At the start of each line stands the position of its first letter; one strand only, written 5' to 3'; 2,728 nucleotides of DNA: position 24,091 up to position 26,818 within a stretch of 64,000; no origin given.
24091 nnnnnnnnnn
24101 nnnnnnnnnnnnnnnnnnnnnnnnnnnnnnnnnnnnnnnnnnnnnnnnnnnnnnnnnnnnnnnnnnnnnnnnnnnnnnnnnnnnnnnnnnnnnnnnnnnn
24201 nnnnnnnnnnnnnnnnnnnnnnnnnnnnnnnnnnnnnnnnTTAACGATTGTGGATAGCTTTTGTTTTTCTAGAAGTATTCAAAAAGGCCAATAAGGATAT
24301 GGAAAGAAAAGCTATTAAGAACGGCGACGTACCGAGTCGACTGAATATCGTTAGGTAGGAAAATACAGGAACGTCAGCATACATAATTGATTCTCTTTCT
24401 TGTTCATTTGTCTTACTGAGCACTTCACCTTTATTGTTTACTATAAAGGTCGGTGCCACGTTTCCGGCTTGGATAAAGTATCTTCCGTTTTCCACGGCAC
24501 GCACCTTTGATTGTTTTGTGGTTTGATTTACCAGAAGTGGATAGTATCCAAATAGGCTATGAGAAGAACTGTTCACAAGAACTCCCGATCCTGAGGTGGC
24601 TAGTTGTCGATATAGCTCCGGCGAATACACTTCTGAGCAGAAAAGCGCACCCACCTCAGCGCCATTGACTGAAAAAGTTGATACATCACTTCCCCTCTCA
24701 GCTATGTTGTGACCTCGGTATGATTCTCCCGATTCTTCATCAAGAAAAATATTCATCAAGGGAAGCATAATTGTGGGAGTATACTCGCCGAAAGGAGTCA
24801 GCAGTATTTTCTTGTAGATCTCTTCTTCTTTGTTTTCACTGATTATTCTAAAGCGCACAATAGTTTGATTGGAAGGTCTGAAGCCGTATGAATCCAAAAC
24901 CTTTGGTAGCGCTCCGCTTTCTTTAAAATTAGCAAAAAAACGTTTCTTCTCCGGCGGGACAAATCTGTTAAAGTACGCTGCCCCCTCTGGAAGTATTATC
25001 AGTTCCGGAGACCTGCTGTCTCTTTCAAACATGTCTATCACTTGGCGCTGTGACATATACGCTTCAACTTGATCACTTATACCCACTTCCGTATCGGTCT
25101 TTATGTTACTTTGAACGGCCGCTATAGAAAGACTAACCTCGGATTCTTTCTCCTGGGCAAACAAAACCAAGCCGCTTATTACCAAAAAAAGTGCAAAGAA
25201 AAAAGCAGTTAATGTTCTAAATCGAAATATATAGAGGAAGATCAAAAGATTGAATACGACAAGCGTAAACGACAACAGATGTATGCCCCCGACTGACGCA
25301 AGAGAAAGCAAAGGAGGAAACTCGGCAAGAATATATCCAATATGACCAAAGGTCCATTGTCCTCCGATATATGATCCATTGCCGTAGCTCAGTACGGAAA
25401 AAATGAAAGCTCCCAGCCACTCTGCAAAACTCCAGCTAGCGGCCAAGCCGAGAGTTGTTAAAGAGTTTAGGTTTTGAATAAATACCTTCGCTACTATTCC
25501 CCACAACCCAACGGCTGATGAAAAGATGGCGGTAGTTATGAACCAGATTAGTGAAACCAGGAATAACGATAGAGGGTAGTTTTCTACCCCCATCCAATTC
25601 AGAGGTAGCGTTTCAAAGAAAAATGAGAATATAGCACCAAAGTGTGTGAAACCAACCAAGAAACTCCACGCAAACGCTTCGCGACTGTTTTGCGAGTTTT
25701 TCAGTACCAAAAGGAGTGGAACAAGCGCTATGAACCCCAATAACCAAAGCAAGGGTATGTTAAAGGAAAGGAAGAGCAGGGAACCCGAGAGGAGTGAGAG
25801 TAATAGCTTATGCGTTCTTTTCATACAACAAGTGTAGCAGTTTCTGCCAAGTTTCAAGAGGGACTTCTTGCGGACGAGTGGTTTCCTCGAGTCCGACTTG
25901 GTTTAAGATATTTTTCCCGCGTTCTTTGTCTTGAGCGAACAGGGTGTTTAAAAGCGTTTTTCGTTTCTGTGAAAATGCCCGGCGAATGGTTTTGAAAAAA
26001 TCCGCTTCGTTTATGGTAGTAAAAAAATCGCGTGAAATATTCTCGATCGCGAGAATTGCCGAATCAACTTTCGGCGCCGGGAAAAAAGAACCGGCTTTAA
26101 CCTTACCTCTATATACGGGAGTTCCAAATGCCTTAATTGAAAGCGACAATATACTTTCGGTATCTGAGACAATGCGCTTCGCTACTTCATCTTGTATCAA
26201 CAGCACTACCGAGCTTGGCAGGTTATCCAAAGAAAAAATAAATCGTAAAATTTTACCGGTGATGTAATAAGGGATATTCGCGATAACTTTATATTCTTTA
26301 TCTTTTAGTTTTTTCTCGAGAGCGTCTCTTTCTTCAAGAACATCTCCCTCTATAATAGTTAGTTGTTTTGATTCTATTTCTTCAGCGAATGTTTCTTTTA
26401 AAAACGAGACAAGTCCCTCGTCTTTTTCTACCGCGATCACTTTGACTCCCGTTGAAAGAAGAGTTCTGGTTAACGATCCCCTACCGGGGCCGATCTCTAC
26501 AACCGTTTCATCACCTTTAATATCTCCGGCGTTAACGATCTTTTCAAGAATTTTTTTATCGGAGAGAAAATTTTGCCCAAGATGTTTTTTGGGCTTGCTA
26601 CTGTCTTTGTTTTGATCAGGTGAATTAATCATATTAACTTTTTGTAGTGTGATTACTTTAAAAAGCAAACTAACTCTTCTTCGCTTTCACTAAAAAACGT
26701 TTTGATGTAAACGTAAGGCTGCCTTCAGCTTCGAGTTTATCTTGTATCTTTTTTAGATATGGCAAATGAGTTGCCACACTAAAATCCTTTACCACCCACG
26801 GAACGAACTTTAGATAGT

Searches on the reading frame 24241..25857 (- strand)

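Call 52: search_protein_families(library=pfam, max_evalue=0.01, proteins=[window:24241-25857:-])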
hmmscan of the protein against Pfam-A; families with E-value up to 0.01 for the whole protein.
window:24241-25857:- (538 aa): 2 families
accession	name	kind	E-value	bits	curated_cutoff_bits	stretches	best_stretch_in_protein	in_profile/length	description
PF20154.4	LNT_N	-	2.3e-15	57.6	27.1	1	24-205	1-159/159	Apolipoprotein N-acyltransferase N-terminal domain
PF00795.27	CN_hydrolase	-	4.8e-12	46.2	23.2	1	369-497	112-247/256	Carbon-nitrogen hydrolase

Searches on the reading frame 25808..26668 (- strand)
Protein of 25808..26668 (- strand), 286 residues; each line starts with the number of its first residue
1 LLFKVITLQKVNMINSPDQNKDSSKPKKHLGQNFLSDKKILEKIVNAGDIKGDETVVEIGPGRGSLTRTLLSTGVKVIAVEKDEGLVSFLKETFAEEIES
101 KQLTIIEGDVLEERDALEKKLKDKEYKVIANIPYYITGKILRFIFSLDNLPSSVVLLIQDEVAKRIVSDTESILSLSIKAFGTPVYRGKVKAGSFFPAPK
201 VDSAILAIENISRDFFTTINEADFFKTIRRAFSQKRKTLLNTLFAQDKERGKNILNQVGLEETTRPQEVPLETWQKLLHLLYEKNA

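Call 52: search_protein_families(library=pfam, max_evalue=0.01, proteins=[window:25808-26668:-])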
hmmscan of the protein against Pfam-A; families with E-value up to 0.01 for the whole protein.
window:25808-26668:- (286 aa): 2 families
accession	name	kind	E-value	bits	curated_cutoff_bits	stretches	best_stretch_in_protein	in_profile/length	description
PF00398.26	RrnaAD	-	3.3e-42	144.9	24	1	25-275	3-255/263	Ribosomal RNA adenine dimethylase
PF13649.12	Methyltransf_25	-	0.0041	18.2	27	1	56-112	1-57/97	Methyltransferase domain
